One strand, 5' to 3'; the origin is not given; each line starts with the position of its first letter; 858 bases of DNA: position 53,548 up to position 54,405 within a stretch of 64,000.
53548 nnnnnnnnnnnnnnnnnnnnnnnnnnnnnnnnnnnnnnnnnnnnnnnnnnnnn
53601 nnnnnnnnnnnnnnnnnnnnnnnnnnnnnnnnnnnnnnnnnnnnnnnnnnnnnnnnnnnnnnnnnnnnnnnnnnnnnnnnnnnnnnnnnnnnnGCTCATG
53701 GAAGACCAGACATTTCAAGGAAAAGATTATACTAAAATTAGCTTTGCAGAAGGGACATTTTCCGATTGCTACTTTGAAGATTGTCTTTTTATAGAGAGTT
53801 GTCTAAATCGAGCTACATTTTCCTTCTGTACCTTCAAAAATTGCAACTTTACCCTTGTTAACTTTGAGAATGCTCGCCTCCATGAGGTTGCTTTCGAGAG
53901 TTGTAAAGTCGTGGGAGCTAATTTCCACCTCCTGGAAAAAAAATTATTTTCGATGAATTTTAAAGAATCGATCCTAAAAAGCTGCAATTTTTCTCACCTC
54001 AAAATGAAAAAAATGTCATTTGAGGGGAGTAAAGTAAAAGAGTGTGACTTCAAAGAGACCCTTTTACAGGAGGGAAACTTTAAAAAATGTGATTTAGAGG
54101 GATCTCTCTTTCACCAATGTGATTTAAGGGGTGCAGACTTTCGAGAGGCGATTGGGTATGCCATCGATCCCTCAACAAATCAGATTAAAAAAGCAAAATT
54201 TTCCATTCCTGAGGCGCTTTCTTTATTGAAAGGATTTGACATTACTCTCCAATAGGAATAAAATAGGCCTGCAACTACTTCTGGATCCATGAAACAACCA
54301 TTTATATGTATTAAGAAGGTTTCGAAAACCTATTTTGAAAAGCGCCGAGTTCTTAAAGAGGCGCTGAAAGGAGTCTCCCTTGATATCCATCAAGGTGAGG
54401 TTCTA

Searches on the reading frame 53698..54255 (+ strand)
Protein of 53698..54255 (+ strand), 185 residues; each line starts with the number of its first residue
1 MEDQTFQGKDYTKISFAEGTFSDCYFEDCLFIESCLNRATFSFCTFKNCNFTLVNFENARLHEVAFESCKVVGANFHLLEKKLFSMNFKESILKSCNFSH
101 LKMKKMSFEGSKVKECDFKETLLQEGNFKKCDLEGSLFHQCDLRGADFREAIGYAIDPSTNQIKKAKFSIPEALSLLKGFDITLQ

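Call 3: search_protein_families(library=pfam, proteins=[window:53698-54255:+], max_evalue=0.01)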
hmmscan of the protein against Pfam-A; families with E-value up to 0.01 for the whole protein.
window:53698-54255:+ (185 aa): 5 families
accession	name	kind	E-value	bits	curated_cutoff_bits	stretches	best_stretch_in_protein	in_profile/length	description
PF13599.13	Pentapeptide_4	-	1.8e-25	89.2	38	2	20-79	2-61/78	Pentapeptide repeat region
PF00805.28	Pentapeptide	-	1e-18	67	20.2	3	116-152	1-37/40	Pentapeptide repeats (8 copies)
PF13576.12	Pentapeptide_3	-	5.7e-14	52.5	27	2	26-69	1-47/48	Pentapeptide repeats (9 copies)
PF23894.2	LD_SV2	-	2.6e-12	47.4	29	2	97-149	31-83/92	SV2A/B/C luminal domain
PF25296.1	Decapeptide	-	0.00026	21.3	45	0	93-148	7-62/74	Decapeptide repeat region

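Call 5: find_homologous_proteins(query=window:53698-54255:+)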
Query window:53698-54255:+ (185 aa): 11 proteins with E <= 0.001 among 46 candidates.
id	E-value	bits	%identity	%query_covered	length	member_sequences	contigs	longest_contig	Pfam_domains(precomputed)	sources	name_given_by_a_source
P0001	2.2e-66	241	63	99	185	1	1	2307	PF13576.13,PF13599.14,PF00805.29,PF23894.3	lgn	-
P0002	5.1e-64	233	60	99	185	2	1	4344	PF13576.13,PF13599.14,PF00805.29,PF23894.3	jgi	-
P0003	5.7e-63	230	61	99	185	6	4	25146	PF13576.13,PF13599.14,PF00805.29,PF23894.3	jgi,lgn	-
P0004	1.1e-50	190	54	99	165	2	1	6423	PF13576.13,PF13599.14,PF00805.29,PF23894.3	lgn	-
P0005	6.8e-37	145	57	68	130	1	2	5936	PF13576.13,PF13599.14,PF00805.29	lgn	-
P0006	4.1e-33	133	44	91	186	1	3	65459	PF13576.13,PF13599.14,PF00805.29,PF23894.3,PF25296.2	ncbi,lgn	-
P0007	1.3e-28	118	37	99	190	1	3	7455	PF13576.13,PF13599.14,PF00805.29,PF23894.3,PF25296.2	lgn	-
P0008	1.7e-28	118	37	100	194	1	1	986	PF13576.13,PF13599.14,PF00805.29,PF23894.3,PF25296.2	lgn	-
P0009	1.3e-23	102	34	100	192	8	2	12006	PF13576.13,PF13599.14,PF00805.29,PF23894.3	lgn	-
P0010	7.3e-17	80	31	96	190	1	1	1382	PF13576.13,PF13599.14,PF00805.29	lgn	-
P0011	2.2e-5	42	25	82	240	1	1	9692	PF13576.13,PF13599.14,PF00805.29,PF23894.3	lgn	-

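Call 6: search_solved_structures(query=window:53698-54255:+, max_evalue=0.001, show_alignments=2)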
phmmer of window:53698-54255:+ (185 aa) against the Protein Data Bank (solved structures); distinct sequences matched with E-value up to 0.001: 25.
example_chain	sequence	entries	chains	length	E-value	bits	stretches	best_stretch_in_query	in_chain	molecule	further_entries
2xt4_A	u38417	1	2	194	1.2e-29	106.6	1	5-184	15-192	MCBG-LIKE PROTEIN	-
2xt2_A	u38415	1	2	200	4.3e-29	104.8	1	5-184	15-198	MCBG-LIKE PROTEIN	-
9ngw_A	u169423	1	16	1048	6.4e-12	48.9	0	55-169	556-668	IcmE (DotG)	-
7muc_AG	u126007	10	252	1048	6.4e-12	48.9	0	55-169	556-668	IcmE protein | IcmE (DotG)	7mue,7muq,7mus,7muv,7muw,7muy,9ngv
6fls_A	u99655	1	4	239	3.4e-10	43.3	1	12-178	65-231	Pentapeptide repeat family protein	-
4yfo_A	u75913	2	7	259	6.3e-10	42.4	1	32-149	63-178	beta1_ex1 | 6beta1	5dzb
6zt4_A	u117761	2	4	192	2.3e-09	40.6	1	83-150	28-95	Pentapeptide repeat protein MfpA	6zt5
2bm4_A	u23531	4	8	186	5.5e-09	39.3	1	66-146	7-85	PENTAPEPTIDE REPEAT FAMILY PROTEIN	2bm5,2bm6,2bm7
5dra_A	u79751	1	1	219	5.9e-08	36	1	32-170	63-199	3beta1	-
4yc5_A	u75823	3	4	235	1.1e-07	35.1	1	26-149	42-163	beta1 | beta1 protein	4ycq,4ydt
2xtx_A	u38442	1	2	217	7.4e-07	32.4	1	2-149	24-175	QNRB1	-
2xty_A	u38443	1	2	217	1.2e-06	31.7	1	2-148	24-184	QNRB1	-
2xtw_A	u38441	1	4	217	1.3e-06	31.7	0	2-142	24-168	QNRB1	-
4yei_A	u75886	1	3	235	1.3e-06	31.6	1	24-150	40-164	beta1mut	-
2j8k_A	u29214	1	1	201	1.7e-06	31.2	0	106-151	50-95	NP275-NP276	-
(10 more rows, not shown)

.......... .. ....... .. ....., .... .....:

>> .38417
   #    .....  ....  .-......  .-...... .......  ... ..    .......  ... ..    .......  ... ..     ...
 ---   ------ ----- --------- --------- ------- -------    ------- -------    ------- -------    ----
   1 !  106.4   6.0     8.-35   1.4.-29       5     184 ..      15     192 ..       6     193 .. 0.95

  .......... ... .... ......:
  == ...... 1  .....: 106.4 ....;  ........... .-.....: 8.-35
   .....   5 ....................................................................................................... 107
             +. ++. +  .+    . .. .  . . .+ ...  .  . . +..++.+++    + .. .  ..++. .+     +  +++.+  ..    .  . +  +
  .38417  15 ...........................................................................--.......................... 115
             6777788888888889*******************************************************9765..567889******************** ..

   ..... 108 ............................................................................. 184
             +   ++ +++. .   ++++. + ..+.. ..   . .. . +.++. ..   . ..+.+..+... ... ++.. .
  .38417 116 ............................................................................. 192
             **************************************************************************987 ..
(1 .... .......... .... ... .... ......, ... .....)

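Call 9: find_encoding_contigs(protein=P0003, flank=6000, max_places=4)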
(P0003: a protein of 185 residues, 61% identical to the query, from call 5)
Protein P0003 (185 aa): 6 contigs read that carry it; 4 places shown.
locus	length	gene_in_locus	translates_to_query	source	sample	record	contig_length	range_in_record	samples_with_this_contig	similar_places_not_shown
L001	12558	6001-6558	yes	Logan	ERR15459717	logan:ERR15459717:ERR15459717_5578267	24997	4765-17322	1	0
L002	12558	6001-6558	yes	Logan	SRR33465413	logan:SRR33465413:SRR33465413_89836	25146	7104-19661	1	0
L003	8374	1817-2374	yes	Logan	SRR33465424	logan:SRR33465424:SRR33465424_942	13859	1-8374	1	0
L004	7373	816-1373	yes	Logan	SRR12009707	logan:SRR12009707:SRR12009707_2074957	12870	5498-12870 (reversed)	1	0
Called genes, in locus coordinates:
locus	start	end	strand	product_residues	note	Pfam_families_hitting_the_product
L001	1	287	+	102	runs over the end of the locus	PF07883:Cupin_2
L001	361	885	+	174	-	PF13521:AAA_28 (weak)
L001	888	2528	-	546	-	PF02446:Glyco_hydro_77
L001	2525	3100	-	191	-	PF04367:DUF502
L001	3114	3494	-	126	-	PF00903:Glyoxalase (weak)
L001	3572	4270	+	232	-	PF01223:Endonuclease_NS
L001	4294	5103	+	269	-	PF00646:F-box, PF12937:F-box-like (weak)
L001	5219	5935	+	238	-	-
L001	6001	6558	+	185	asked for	PF13599:Pentapeptide_4, PF23894:LD_SV2, PF13576:Pentapeptide_3 (weak), PF13599:Pentapeptide_4, PF00805:Pentapeptide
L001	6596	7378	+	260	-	PF00005:ABC_tran, PF13304:AAA_21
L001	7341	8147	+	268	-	-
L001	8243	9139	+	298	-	-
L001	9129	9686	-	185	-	PF13238:AAA_18, PF01202:SKI (faint)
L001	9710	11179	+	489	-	PF00083:Sugar_tr, PF06609:TRI12, PF07690:MFS_1, PF13347:MFS_2 (weak)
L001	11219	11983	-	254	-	PF06210:DUF1003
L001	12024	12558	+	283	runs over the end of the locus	PF21088:MS_channel_1st (weak), PF00924:MS_channel_2nd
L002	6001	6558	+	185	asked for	PF13599:Pentapeptide_4, PF23894:LD_SV2, PF13576:Pentapeptide_3 (weak), PF13599:Pentapeptide_4, PF00805:Pentapeptide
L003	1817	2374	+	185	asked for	PF13599:Pentapeptide_4, PF23894:LD_SV2, PF13576:Pentapeptide_3 (weak), PF13599:Pentapeptide_4, PF00805:Pentapeptide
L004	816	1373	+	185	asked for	PF13599:Pentapeptide_4, PF23894:LD_SV2, PF13576:Pentapeptide_3 (weak), PF13599:Pentapeptide_4, PF00805:Pentapeptide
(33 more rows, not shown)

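Call 10: find_encoding_contigs(protein=P0006, flank=6000, max_places=3)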
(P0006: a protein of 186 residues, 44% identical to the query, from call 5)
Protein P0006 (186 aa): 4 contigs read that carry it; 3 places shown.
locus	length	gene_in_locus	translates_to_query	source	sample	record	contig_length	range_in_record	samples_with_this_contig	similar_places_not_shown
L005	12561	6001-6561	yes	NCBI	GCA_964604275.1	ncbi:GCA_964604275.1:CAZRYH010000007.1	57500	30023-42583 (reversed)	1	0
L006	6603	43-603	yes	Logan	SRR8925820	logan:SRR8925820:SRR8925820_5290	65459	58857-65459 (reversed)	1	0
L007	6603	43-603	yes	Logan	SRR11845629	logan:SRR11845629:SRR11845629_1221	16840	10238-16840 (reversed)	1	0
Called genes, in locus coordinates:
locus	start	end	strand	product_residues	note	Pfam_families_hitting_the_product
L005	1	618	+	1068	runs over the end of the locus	PF03477:ATP-cone, PF08471:Ribonuc_red_2_N, PF02867:Ribonuc_red_lgC, PF12637:TSCPD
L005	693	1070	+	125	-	-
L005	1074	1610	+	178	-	-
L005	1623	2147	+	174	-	PF02572:CobA_CobO_BtuR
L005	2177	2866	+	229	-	-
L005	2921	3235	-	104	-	-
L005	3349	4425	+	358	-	PF02646:RmuC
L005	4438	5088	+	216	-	PF02698:DUF218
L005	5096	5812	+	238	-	PF08713:DNA_alkylation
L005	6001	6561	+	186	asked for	PF13599:Pentapeptide_4, PF13576:Pentapeptide_3 (faint), PF25296:Decapeptide (faint), PF23894:LD_SV2 (weak), PF13599:Pentapeptide_4, PF00805:Pentapeptide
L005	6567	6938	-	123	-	PF03852:Vsr, PF18741:MTES_1575 (faint)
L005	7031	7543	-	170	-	-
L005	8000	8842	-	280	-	-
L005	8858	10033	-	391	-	PF01168:Ala_racemase_N, PF00842:Ala_racemase_C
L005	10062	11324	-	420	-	PF02403:Seryl_tRNA_N, PF00587:tRNA-synt_2b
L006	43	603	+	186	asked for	PF13599:Pentapeptide_4, PF13576:Pentapeptide_3 (faint), PF25296:Decapeptide (faint), PF23894:LD_SV2 (weak), PF13599:Pentapeptide_4, PF00805:Pentapeptide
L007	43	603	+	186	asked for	PF13599:Pentapeptide_4, PF13576:Pentapeptide_3 (faint), PF25296:Decapeptide (faint), PF23894:LD_SV2 (weak), PF13599:Pentapeptide_4, PF00805:Pentapeptide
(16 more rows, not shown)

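Call 20: search_protein_families(library=ncbifam, proteins=[window:53698-54255:+], max_evalue=0.001)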
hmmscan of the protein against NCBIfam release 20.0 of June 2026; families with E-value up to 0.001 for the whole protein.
window:53698-54255:+ (185 aa): 20 families
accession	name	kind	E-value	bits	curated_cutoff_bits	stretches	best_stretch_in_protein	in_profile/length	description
NF033086.2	penta_rpt_Qnr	equivalog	6.6e-15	55.4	240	2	81-169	5-94/211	Qnr family pentapeptide repeat protein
NF051894.1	anti_phage_HalA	equivalog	1.1e-14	54.4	250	2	86-180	51-146/338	anti-phage Hailong system effector protein HalA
NF000056.3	penta_rpt_QnrS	exception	1.9e-11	44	460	1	5-136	27-162/218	QnrS family quinolone resistance pentapeptide repeat protein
NF000071.4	penta_rpt_QnrA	exception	3.1e-11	43.5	450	2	3-77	20-100/218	QnrA family quinolone resistance pentapeptide repeat protein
NF012151.0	penta_rpt_QnrAS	exception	5.6e-11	42.9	490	2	4-107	21-133/218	QnrAS family quinolone resistance pentapeptide repeat protein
NF000349.1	mfpA_AE000516.2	equivalog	1.2e-09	38.2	360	1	69-145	7-81/183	pentapeptide repeat protein MfpA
NF047416.1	penta_HetL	equivalog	3e-09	36.7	260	1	76-151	18-93/218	heterocyst differentiation pentapeptide repeat protein HetL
NF000421.1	penta_rpt_QnrVC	exception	4.4e-09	36.6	460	1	87-169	17-100/218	QnrVC family quinolone resistance pentapeptide repeat protein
NF012152.0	penta_rpt_QnrC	exception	1.2e-08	35.2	500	1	4-151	6-157/221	QnrC family quinolone resistance pentapeptide repeat protein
NF000139.2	penta_rpt_QnrD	exception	3e-08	33.9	425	1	5-77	24-97/214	QnrD family quinolone resistance pentapeptide repeat protein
NF052603.1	penta_Alr5209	equivalog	5.1e-08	33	125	1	82-151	19-88/113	Alr5209 family pentapeptide repeat protein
NF033375.2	penta_rpt_QnrE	exception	6.8e-08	32.8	480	1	88-162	20-90/214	QnrE family quinolone resistance pentapeptide repeat protein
TIGR01299.1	synapt_SV2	subfamily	3.9e-07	28.3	637.3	0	1-76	501-576/742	synaptic vesicle protein SV2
NF000420.1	penta_rpt_QnrB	exception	4.7e-07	30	460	1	88-163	20-91/214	QnrB family quinolone resistance pentapeptide repeat protein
NF038182.1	penta_rpt_SmQnr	exception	1.2e-06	28.5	460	1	3-150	23-184/215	SmQnr family pentapeptide repeat protein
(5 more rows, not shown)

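Call 21: search_protein_families(library=padloc, proteins=[window:53698-54255:+], max_evalue=0.001)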
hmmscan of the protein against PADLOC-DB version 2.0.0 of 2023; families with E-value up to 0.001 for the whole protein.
window:53698-54255:+ (185 aa): 0 families

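Call 24: find_related_loci(query=A3, collection=metagenome_contigs, flank=6000)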
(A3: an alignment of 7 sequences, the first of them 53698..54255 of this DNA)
Query A3 (185 aa) in metagenome_contigs; peptide patterns used: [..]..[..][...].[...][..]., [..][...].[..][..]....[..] (x = any residue, [..] = any of these).
600 stretches matched a pattern (row limit reached: there are more); 269 encode a relative of the query (tblastn E <= 1e-3); the best 80 are kept; 80 distinct loci.
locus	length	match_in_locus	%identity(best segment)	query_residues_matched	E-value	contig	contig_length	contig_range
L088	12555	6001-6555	76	1-185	4e-94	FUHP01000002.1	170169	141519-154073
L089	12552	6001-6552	55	1-184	1e-62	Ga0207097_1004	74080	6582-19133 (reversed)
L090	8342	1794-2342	52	2-184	9e-56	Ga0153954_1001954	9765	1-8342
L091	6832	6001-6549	53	2-184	5e-56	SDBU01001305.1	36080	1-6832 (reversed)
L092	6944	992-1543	50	1-184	4e-55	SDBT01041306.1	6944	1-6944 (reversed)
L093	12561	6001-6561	49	1-184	6e-55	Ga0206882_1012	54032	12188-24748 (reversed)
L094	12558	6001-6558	50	2-184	9e-55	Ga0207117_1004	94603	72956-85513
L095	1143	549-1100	48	1-184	2e-57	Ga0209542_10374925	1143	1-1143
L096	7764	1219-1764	51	2-184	2e-54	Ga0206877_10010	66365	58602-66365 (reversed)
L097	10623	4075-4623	49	2-184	6e-54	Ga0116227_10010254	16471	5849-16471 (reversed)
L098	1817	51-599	49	2-184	1e-54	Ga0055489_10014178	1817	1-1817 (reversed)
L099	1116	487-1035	48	2-184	1e-56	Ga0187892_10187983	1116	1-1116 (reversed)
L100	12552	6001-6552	47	1-184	5e-53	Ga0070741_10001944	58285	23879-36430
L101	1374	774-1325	48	1-184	8e-55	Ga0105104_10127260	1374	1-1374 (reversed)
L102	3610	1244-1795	48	1-184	2e-52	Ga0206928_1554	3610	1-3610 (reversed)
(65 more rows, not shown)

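Call 33: find_homologous_proteins(query=A3, max_evalue=1e-10)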
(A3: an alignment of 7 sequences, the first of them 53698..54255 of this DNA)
Query A3 (7 sequences) (185 aa, profile of the alignment): 408 proteins with E <= 1e-10 among 1814 candidates; the best 120 are listed.
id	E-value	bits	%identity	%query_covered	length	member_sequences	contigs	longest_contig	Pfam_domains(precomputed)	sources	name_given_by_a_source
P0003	1.9e-85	303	61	99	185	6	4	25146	PF13576.13,PF13599.14,PF00805.29,PF23894.3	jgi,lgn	-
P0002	7.3e-80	285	60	99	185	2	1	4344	PF13576.13,PF13599.14,PF00805.29,PF23894.3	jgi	-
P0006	7.2e-74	266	44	91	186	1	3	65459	PF13576.13,PF13599.14,PF00805.29,PF23894.3,PF25296.2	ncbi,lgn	-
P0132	4.2e-73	263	47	99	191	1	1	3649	PF13576.13,PF13599.14,PF00805.29,PF23894.3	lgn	-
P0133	1.5e-72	261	36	100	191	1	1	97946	PF13576.13,PF13599.14,PF00805.29,PF23894.3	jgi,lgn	jgi:fluoroquinolone resistance protein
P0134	2.0e-71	258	47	99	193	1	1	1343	PF13576.13,PF13599.14,PF00805.29,PF23894.3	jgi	jgi:fluoroquinolone resistance protein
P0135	2.6e-71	257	49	99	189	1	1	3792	PF13576.13,PF13599.14,PF00805.29,PF23894.3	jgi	jgi:fluoroquinolone resistance protein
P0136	4.7e-71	256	49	99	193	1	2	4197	PF13576.13,PF13599.14,PF00805.29,PF23894.3,PF25296.2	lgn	-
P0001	1.0e-70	255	63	99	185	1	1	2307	PF13576.13,PF13599.14,PF00805.29,PF23894.3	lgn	-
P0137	6.5e-70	253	40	99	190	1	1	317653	PF13576.13,PF13599.14,PF00805.29,PF23894.3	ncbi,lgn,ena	-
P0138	6.6e-70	253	51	99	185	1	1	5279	PF13576.13,PF13599.14,PF00805.29,PF23894.3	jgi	jgi:fluoroquinolone resistance protein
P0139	4.7e-69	250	48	99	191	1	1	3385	PF13576.13,PF13599.14,PF00805.29,PF23894.3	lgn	-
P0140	1.9e-68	248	39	99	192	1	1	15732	PF13229.13,PF13576.13,PF13599.14,PF00805.29,PF23894.3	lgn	-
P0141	4.7e-68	247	48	99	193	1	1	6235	PF13576.13,PF13599.14,PF00805.29,PF23894.3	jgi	jgi:fluoroquinolone resistance protein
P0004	1.7e-67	245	54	99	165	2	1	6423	PF13576.13,PF13599.14,PF00805.29,PF23894.3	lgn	-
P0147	2.0e-65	238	41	100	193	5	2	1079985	PF13576.13,PF13599.14,PF00805.29,PF23894.3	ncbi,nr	ncbi:MAG: pentapeptide repeat-containing protein [Parachlamydiales bacterium]|nr:pentapeptide repeat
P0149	5.4e-65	237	36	100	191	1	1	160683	PF13576.13,PF13599.14,PF00805.29,PF23894.3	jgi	jgi:fluoroquinolone resistance protein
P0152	8.6e-65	236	45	99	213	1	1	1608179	PF13576.13,PF13599.14,PF00805.29,PF23894.3,PF25296.2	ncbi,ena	-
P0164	6.9e-63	230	36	99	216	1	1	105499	PF13576.13,PF13599.14,PF00805.29,PF23894.3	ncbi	-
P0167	1.7e-62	229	41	97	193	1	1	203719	PF13576.13,PF13599.14,PF00805.29,PF23894.3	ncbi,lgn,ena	-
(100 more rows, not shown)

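Call 34: find_encoding_contigs(protein=P0147, flank=6000, max_places=2)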
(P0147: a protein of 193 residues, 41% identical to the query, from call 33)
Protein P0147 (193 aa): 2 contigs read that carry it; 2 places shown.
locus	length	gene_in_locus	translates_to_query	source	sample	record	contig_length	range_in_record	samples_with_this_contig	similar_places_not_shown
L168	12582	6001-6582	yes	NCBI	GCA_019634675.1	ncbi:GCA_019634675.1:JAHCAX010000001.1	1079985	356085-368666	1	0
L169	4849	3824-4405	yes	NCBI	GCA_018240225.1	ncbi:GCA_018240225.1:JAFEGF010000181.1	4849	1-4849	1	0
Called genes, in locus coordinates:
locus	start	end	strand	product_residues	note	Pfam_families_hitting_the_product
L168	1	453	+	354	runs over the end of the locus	PF00154:RecA_N, PF06745:ATPase (weak), PF08423:Rad51, PF01637:ATPase_2 (weak), PF21096:RecA_C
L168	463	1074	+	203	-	PF01810:LysE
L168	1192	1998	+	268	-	PF11019:DUF2608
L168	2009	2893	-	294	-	PF05704:Caps_synth (weak), PF12919:TcdA_TcdB (faint), PF04488:Gly_transf_sug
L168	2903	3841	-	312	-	PF00348:polyprenyl_synt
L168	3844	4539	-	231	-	PF00132:Hexapep, PF25084:LbH_EIF2B, PF25087:GMPPB_C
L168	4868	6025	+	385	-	PF05958:tRNA_U5-meth_tr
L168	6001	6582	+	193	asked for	PF00805:Pentapeptide, PF13576:Pentapeptide_3 (weak), PF13599:Pentapeptide_4, PF23894:LD_SV2 (weak), PF13599:Pentapeptide_4, PF00805:Pentapeptide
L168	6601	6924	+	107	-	PF03992:ABM (weak)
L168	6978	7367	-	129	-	PF00856:SET (weak)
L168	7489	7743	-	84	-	-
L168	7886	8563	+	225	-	PF03167:UDG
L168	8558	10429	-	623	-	PF10275:Peptidase_C65 (weak), PF02338:OTU (faint), PF10275:Peptidase_C65, PF00686:CBM_20 (faint)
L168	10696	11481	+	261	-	PF09243:Rsm22, PF13649:Methyltransf_25 (weak)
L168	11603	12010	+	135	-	-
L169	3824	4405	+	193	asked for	PF00805:Pentapeptide, PF13576:Pentapeptide_3 (weak), PF13599:Pentapeptide_4, PF23894:LD_SV2 (weak), PF13599:Pentapeptide_4, PF00805:Pentapeptide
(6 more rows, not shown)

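Call 35: find_encoding_contigs(protein=P0152, flank=6000, max_places=1)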
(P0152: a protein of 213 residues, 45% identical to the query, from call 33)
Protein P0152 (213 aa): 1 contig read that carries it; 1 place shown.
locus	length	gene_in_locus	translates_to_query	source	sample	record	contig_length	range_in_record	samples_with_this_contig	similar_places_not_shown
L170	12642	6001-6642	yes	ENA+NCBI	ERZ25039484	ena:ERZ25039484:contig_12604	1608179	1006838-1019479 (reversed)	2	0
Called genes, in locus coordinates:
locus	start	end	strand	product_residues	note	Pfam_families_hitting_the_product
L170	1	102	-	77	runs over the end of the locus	-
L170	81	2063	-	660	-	-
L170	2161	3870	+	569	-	PF02012:BNR (faint), PF13088:BNR_2 (weak)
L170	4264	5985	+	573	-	PF15902:Sortilin-Vps10 (faint), PF24316:Tli3 (faint), PF13088:BNR_2 (faint)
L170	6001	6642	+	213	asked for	PF23894:LD_SV2 (faint), PF13576:Pentapeptide_3 (faint), PF25296:Decapeptide (faint), PF13599:Pentapeptide_4, PF00805:Pentapeptide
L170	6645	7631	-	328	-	-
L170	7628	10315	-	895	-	-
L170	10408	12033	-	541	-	-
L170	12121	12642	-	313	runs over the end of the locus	PF01545:Cation_efflux, PF16916:ZT_dimer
